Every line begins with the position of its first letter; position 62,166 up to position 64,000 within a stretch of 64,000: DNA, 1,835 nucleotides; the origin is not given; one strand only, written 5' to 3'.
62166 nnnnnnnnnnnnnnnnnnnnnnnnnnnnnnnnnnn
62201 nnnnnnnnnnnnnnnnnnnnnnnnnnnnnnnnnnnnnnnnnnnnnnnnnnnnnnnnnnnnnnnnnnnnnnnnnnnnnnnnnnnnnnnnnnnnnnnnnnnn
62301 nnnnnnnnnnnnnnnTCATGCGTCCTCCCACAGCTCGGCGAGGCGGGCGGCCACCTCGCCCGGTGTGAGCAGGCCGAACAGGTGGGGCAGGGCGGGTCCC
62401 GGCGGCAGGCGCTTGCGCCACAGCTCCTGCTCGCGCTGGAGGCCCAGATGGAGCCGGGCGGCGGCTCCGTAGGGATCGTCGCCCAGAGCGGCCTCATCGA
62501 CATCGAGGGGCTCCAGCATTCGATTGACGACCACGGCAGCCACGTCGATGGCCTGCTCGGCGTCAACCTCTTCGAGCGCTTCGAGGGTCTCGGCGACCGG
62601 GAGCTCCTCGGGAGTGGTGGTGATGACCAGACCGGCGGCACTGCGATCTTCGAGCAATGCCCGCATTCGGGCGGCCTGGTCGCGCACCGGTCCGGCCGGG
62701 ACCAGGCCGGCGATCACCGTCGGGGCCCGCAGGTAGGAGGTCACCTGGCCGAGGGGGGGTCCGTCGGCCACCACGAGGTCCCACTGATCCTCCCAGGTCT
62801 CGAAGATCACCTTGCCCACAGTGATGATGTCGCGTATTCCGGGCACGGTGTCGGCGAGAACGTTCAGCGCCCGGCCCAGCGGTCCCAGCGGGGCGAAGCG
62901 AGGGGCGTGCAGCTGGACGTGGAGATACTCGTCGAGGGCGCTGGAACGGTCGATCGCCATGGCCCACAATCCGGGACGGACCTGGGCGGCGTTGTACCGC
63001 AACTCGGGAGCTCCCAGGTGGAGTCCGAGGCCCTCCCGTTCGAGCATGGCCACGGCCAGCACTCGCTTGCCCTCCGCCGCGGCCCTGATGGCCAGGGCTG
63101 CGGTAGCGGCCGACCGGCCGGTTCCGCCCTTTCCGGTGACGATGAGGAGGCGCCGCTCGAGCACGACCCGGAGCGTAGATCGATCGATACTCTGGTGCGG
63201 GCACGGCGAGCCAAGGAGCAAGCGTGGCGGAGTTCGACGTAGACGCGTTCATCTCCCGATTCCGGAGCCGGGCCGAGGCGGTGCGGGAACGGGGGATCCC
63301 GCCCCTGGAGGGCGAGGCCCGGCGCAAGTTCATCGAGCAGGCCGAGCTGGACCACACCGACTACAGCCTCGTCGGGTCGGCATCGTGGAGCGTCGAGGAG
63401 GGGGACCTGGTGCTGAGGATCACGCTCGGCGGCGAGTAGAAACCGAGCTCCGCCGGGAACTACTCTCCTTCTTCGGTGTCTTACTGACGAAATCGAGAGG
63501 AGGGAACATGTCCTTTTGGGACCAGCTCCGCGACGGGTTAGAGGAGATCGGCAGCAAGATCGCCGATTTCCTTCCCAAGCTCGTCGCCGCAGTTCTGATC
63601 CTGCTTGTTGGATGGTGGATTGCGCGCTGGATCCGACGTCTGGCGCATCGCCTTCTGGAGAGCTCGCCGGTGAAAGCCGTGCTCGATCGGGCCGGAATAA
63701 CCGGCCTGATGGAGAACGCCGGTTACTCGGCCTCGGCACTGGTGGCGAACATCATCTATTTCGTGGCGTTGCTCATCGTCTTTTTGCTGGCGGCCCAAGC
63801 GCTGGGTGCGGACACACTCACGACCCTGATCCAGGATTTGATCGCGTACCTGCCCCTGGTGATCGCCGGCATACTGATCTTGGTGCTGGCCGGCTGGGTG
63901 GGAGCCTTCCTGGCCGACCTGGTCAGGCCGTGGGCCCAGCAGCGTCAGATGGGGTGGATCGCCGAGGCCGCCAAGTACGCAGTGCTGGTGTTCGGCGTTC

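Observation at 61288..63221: Overlapping pair of ArsA/GET3-like ATPases resembling the mycobacterial Rv3680/Rv3679 pair, plus a third ArsA-HSP20 fusion at 381..1550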

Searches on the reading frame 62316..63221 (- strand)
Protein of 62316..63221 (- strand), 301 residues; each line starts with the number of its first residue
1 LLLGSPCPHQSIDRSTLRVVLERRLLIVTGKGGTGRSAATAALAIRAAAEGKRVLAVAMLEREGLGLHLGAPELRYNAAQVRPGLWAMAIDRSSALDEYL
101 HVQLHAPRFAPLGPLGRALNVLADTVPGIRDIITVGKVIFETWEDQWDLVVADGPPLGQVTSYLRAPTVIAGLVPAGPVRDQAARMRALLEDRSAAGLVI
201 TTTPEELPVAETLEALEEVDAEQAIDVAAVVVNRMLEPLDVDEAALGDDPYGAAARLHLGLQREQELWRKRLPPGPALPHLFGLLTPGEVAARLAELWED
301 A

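Call 4: search_protein_families(library=pfam, proteins=[window:62316-63221:-], max_evalue=0.01)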
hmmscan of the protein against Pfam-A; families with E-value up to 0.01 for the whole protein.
window:62316-63221:- (301 aa): 4 families
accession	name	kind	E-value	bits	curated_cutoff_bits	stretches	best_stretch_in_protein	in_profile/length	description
PF02374.21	ArsA_ATPase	-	1.2e-19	71.1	24.3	2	24-170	2-148/305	Anion-transporting ATPase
PF10609.15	ParA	-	0.00035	20.5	27.1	1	23-54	4-35/246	NUBPL iron-transfer P-loop NTPase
PF01656.29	CbiA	-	0.0005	20.5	25.4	1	26-58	2-34/125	CobQ/CobB/MinD/ParA nucleotide binding domain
PF13614.12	AAA_31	-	0.0043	17.4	27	0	27-156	6-127/177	AAA domain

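Call 5: search_solved_structures(query=window:62316-63221:-, max_evalue=0.01, show_alignments=2)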
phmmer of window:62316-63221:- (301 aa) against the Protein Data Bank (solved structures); distinct sequences matched with E-value up to 0.01: 18.
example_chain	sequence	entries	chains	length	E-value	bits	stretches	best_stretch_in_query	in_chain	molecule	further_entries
6bs3_A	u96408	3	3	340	2.1e-26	96.3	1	24-248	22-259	Putative ATPase Rv3679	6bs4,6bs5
6bs3_B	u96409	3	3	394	1.5e-11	47.5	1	11-171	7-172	Anion transporter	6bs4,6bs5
5zme_A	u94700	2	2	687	8.4e-10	41.7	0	21-65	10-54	ATPase ARSA1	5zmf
3iqw_A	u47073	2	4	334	9e-10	41.6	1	16-171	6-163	Tail-anchored protein targeting factor Get3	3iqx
8odu_A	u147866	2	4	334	1.1e-09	41.4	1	16-172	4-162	ATPase GET3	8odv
3zq6_A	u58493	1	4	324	2.3e-09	40.3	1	26-172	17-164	PUTATIVE ARSENICAL PUMP-DRIVING ATPASE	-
3ibg_A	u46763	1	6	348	3.1e-09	39.9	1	16-171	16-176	ATPase, subunit of the Get complex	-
2woo_A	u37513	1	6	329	1.3e-08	37.8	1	24-172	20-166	ATPASE GET3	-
1f48_A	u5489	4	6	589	1.9e-08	37.3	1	26-100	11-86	ARSENITE-TRANSLOCATING ATPASE | ARSENICAL PUMP-DRIVING ATPASE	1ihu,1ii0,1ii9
3ug6_A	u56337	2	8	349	1.5e-06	31.1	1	25-170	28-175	arsenical pump-driving ATPase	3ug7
8hac_A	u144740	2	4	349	1.8e-06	30.8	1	25-171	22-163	ATPase ASNA1 homolog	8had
9nbo_A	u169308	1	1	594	1.3e-05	28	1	21-100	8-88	Arsenite transporter ATPase-like protein,arsA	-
9nbl_A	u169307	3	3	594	1.8e-05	27.5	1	21-100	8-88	Arsenite transporter ATPase-like protein,arsA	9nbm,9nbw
3kb1_A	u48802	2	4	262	0.00035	23.3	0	24-54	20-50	Nucleotide-binding protein | Iron-sulfur cluster carrier protein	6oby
2ph1_A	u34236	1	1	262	0.00084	22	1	21-60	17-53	Nucleotide-binding protein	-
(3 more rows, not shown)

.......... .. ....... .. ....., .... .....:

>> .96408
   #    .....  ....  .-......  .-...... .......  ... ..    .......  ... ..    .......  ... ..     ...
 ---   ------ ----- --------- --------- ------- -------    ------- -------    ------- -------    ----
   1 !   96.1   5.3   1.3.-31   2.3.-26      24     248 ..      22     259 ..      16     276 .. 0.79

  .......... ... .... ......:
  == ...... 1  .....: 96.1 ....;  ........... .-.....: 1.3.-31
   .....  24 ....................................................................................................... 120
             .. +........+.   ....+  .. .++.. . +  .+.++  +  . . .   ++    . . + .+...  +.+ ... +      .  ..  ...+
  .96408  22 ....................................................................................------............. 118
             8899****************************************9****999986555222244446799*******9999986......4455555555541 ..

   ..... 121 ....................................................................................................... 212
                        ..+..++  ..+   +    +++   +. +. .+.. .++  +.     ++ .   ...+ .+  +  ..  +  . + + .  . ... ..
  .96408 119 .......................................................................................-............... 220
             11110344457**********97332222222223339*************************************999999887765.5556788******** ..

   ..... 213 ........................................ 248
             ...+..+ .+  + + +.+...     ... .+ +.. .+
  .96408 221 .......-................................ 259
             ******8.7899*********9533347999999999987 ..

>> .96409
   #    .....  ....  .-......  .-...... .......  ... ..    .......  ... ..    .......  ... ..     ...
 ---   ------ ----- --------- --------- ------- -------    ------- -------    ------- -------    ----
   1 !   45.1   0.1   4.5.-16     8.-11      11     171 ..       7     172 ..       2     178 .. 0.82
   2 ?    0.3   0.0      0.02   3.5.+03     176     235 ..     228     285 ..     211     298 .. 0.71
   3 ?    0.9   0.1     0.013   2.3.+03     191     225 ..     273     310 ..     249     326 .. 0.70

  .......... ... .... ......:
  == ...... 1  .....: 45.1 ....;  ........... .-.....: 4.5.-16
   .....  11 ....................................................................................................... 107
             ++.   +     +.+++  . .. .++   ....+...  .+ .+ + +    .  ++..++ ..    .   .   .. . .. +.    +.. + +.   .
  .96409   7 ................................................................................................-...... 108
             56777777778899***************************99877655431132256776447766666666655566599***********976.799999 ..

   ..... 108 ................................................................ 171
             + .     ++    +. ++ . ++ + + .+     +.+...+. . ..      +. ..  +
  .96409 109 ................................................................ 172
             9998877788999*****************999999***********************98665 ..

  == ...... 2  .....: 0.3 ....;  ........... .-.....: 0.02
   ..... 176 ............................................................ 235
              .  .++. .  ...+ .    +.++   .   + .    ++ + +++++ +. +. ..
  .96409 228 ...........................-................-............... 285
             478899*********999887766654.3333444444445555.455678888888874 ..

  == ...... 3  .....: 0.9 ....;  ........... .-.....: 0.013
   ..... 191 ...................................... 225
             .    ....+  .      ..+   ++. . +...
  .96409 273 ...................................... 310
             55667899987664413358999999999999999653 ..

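Call 13: search_protein_families(library=ncbifam, proteins=[window:62316-63221:-], max_evalue=0.001)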
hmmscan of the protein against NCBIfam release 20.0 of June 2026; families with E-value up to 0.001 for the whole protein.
window:62316-63221:- (301 aa): 10 families
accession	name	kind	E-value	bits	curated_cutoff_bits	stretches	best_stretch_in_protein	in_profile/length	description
NF053622.1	ATPseBagAMYCTU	equivalog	1.6e-36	126.4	400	1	22-243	6-237/325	ATPase BagA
TIGR00345.1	GET3_arsA_TRC40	subfamily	5.1e-18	65.6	135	1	28-171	2-150/299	TRC40/GET3/ArsA family transport-energizing ATPase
NF053621.1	ATPseBagBMYCTU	equivalog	2.3e-13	49.9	521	1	22-171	11-165/371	ATPase BagB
NF041417.1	ArsA_halo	exception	1.2e-09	37.4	800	1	16-236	326-559/617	arsenical pump-driving ATPase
TIGR03371.1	cellulose_yhjQ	equivalog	7.5e-07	28.9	157.85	1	24-74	3-53/246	cellulose biosynthesis protein BcsQ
TIGR04291.1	arsen_driv_ArsA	equivalog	1.2e-06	27.5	650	1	25-99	5-80/565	arsenical pump-driving ATPase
NF050088.1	Get3_fold_NosAFP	equivalog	8.8e-06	24.9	325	1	26-98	5-76/364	Get3/ArsA fold putative tail anchor-mediating ATPase NosAFP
NF047398.1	AAA_KGGVGR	domain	6.7e-05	23.3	90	1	29-59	9-39/190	KGGVGR-motif variant AAA ATPase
TIGR01969.1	minD_arch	subfamily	8.2e-05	21.9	201.75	0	25-57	3-35/251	cell division ATPase MinD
TIGR01968.1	minD_bact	equivalog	0.00041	19.8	212.9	0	25-57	4-36/261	septum site-determining protein MinD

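Call 20: find_homologous_proteins(query=window:62316-63221:-, max_evalue=0.00001)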
Query window:62316-63221:- (301 aa): 607 proteins with E <= 0.00001 among 8000 candidates; the best 120 are listed.
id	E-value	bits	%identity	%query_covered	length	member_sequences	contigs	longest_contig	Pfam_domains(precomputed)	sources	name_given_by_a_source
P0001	7.5e-175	598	100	94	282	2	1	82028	PF02374.22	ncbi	-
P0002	1.4e-98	348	61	93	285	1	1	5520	PF10609.16,PF01656.30,PF02374.22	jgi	jgi:anion-transporting ArsA/GET3 family ATPase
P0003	1.3e-94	335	59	92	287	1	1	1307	PF10609.16,PF01656.30,PF13614.13,PF02374.22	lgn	-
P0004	1.6e-94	335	60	94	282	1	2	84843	PF01656.30,PF02374.22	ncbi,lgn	-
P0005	3.4e-94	334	58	94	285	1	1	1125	PF10609.16,PF01656.30,PF13614.13,PF02374.22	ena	-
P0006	4.4e-94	333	58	94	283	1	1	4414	PF02374.22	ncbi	-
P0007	9.2e-94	332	59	92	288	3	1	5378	PF02374.22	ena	-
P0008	1.7e-93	331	59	92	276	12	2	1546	PF02374.22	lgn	-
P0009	1.8e-93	331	59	93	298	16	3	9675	PF10609.16,PF01656.30,PF02374.22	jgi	-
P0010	2.8e-93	331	58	92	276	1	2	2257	PF02374.22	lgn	-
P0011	8.1e-93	329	58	93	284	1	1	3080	PF10609.16,PF01656.30,PF02374.22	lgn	-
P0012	6.1e-92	326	57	94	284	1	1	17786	PF01656.30,PF02374.22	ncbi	-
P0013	1.2e-91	325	59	92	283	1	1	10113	PF10609.16,PF01656.30,PF02374.22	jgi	jgi:anion-transporting ArsA/GET3 family ATPase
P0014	2.9e-91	324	57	93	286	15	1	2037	PF10609.16,PF01656.30,PF13614.13,PF02374.22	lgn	-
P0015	3.5e-91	324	54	93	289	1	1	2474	PF10609.16,PF01656.30,PF13614.13,PF02374.22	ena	-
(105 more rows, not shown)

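Call 22: find_encoding_contigs(protein=P0001, flank=10000, max_places=3)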
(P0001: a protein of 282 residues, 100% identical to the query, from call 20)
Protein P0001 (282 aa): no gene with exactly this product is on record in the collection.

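Call 38: find_encoding_contigs(protein=P0124, flank=10000, max_places=4)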
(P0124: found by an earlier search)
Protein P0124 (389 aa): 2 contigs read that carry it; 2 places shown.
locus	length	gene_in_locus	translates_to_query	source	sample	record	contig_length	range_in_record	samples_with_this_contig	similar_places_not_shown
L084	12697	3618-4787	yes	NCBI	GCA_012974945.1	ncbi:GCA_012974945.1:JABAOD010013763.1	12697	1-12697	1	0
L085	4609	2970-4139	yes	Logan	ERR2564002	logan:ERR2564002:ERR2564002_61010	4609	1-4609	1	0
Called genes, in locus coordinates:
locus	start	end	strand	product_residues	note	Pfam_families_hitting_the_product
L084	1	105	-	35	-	?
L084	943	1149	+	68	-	-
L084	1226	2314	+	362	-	PF13484:Fer4_16, PF13646:HEAT_2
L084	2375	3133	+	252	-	-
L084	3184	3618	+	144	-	PF10604:Polyketide_cyc2, PF03364:Polyketide_cyc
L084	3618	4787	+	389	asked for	PF01656:CbiA (weak), PF02374:ArsA_ATPase, PF13614:AAA_31, PF17886:ArsA_HSP20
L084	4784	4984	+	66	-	-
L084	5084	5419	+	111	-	PF06803:DUF1232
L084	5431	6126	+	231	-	PF22570:LiaF-TM (weak)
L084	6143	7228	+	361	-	-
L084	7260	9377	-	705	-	PF11897:DUF3417, PF00343:Phosphorylase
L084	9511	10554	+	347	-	PF01212:Beta_elim_lyase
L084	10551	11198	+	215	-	PF01596:Methyltransf_3, PF13578:Methyltransf_24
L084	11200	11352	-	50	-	-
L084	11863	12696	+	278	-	?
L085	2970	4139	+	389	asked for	PF01656:CbiA (weak), PF02374:ArsA_ATPase, PF13614:AAA_31, PF17886:ArsA_HSP20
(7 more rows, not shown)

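Call 56: predict_structure(alignment_id=A4)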
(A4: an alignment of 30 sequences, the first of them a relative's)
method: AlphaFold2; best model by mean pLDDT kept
length: 282 residues; sequences in the alignment: 30
mean_pLDDT: 90.6   pTM: 0.89
mean pLDDT of the five models: 90.6, 89.7, 89.3, 88.1, 87.1
residues with pLDDT >= 90: 205; 70-90: 55; 50-70: 22; < 50: 0
segments of 3 or more residues with pLDDT < 50: none
pLDDT, mean of each block of 10 residues (from residue 1): 95 94 97 97 95 93 97 84 66 63 71 92 93 96 93 83 92 97 97 97 93 95 91 95 96 95 93 91 56
secondary structure, 60 per line:
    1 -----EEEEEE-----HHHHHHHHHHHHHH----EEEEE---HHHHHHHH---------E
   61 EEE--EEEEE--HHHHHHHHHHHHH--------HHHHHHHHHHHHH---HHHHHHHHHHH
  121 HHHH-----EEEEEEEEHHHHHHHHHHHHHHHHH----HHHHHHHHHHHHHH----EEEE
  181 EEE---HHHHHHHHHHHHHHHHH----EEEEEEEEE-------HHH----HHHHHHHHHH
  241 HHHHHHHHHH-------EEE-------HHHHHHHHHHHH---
elements in order: E6-11 H17-30 E35-39 H43-50 E60-63 E66-70 H73-85 H94-106 H110-124 E130-137 H138-154 H159-172 E177-183 H187-203 E208-216 H231-250 E258-260 H268-279

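Call 58: fold_search(model_id=the predicted structure, library=pdb)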
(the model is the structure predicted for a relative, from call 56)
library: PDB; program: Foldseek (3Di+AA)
matches with E <= 10: 1531; with E <= 0.001: 295
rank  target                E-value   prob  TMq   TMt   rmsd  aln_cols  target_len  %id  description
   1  6bs3_A                5.2e-18  1.00  0.79  0.69   4.5       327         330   29  Crystal structure of ADP-bound bacterial Get3-like A and B in Mycobacterium tuberculosis (released 2019-05-15)
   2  3zq6_A                4.2e-17  1.00  0.75  0.70   4.9       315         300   19  ADP-ALF4 COMPLEX OF M. THERM. TRC40 (released 2011-06-22)
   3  3zq6_D                1.2e-16  1.00  0.73  0.67   5.0       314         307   18  ADP-ALF4 COMPLEX OF M. THERM. TRC40 (released 2011-06-22)
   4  4xwo_A                2.4e-16  1.00  0.74  0.72   4.0       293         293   19  Structure of Get3 bound to the transmembrane domain of Sec22 (released 2015-03-25)
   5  4xwo_H                3.7e-16  1.00  0.75  0.71   3.7       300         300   18  Structure of Get3 bound to the transmembrane domain of Sec22 (released 2015-03-25)
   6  3zq6_B                3.9e-16  1.00  0.76  0.75   4.1       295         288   20  ADP-ALF4 COMPLEX OF M. THERM. TRC40 (released 2011-06-22)
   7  4xwo_B                4.1e-16  1.00  0.74  0.70   4.1       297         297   19  Structure of Get3 bound to the transmembrane domain of Sec22 (released 2015-03-25)
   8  4xwo_N                5.8e-16  1.00  0.73  0.69   3.8       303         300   18  Structure of Get3 bound to the transmembrane domain of Sec22 (released 2015-03-25)
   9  4xwo_G                6.2e-16  1.00  0.75  0.73   3.7       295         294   18  Structure of Get3 bound to the transmembrane domain of Sec22 (released 2015-03-25)
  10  8had_A                6.2e-16  1.00  0.75  0.65   5.9       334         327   18  A novel dimer configuration of a diatom Get3 forming a tetrameric complex with its tail-anchored membrane cargo (released 2024-05-15)
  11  4xvu_H                6.5e-16  1.00  0.75  0.69   4.2       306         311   18  Structure of Get3 bound to the transmembrane domain of Nyv1 (released 2015-03-18)
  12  2woj_D                7.3e-16  1.00  0.76  0.71   4.1       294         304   19  ADP-AlF4 complex of S. cerevisiae GET3 (released 2009-08-11)
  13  4xwo_S                7.3e-16  1.00  0.75  0.72   3.5       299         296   18  Structure of Get3 bound to the transmembrane domain of Sec22 (released 2015-03-25)
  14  4xtr_A                8.8e-16  1.00  0.75  0.70   3.8       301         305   19  Structure of Get3 bound to the transmembrane domain of Pep12 (released 2015-03-18)
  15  4xtr_B                8.8e-16  1.00  0.74  0.68   3.9       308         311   18  Structure of Get3 bound to the transmembrane domain of Pep12 (released 2015-03-18)
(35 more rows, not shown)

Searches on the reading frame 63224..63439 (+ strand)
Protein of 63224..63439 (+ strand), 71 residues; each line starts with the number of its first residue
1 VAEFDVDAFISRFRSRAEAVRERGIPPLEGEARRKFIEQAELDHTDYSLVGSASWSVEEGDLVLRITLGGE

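Call 4: search_protein_families(library=pfam, proteins=[window:63224-63439:+], max_evalue=0.01)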
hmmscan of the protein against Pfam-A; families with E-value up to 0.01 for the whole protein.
window:63224-63439:+ (71 aa): 0 families

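Call 13: search_protein_families(library=ncbifam, proteins=[window:63224-63439:+], max_evalue=0.001)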
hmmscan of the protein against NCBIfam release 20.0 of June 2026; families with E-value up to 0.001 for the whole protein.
window:63224-63439:+ (71 aa): 0 families

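Call 68: search_protein_representatives(protein=window:63224-63439:+)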
Query: 71 residues. Proteins with E-value up to 0.001 (for the whole library): 178; up to 1e-10: 68; up to 1e-30: 0. The best 150 are listed.
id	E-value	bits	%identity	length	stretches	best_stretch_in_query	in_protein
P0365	3.4e-25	103.1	71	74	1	1-70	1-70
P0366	5.9e-22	92.9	40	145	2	2-69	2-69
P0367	9.3e-22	92.3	65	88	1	1-68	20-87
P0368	1.5e-21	91.6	62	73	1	1-68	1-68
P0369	6.1e-20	86.5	71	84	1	1-59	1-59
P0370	5.7e-19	83.5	71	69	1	1-59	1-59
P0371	1.4e-16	75.9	55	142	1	3-68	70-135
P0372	6.6e-16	73.8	58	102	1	3-68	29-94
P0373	7.3e-16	73.7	56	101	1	3-66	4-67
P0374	7.9e-16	73.6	54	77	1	3-70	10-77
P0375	8.7e-16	73.4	55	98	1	3-68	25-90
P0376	2.1e-15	72.2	53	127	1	3-68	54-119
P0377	2.3e-15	72.1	63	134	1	10-66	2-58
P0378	5.5e-15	70.9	52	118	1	3-68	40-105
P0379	5.7e-15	70.8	58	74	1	1-57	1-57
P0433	1.5e-10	56.9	42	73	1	3-68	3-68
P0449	1.2e-09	54.0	37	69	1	3-67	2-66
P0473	1.6e-08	50.5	42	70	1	2-68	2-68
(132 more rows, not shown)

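Call 69: find_encoding_contigs(protein=P0433, flank=4000, max_places=3)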
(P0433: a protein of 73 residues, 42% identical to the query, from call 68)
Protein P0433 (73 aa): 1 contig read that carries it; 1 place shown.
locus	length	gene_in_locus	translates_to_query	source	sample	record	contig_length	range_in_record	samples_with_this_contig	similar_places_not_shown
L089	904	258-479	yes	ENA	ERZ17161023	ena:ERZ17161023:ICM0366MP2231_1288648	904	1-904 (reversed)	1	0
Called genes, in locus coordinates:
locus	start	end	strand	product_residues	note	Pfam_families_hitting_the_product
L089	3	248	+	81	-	?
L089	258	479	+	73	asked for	-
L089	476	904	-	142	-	?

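Call 70: find_encoding_contigs(protein=P0473, flank=4000, max_places=3)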
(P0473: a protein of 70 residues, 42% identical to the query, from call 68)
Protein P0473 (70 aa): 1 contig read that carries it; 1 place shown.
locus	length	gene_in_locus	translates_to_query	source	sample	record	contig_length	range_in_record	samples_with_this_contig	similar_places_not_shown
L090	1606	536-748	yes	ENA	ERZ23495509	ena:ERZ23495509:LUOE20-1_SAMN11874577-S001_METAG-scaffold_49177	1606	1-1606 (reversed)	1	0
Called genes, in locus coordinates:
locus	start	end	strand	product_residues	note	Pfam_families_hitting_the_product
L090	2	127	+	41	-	?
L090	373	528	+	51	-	-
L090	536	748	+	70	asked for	-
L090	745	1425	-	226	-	PF02511:Thy1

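Call 71: find_encoding_contigs(protein=P0449, flank=4000, max_places=3)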
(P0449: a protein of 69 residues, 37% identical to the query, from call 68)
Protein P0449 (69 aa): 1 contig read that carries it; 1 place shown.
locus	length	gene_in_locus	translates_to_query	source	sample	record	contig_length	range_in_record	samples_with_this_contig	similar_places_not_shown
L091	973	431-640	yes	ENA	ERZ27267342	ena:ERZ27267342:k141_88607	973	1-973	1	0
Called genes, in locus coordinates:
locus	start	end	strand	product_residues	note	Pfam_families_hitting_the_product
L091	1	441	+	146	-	?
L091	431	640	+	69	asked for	-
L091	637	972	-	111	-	?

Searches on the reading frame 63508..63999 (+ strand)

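Call 13: search_protein_families(library=ncbifam, proteins=[window:63508-63999:+], max_evalue=0.001)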
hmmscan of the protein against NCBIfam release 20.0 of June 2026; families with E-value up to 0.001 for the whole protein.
window:63508-63999:+ (164 aa): 1 family
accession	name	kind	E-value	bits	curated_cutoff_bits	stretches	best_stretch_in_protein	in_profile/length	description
NF033912.1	msc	subfamily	3.3e-16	59.4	100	1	15-163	176-323/365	mechanosensitive ion channel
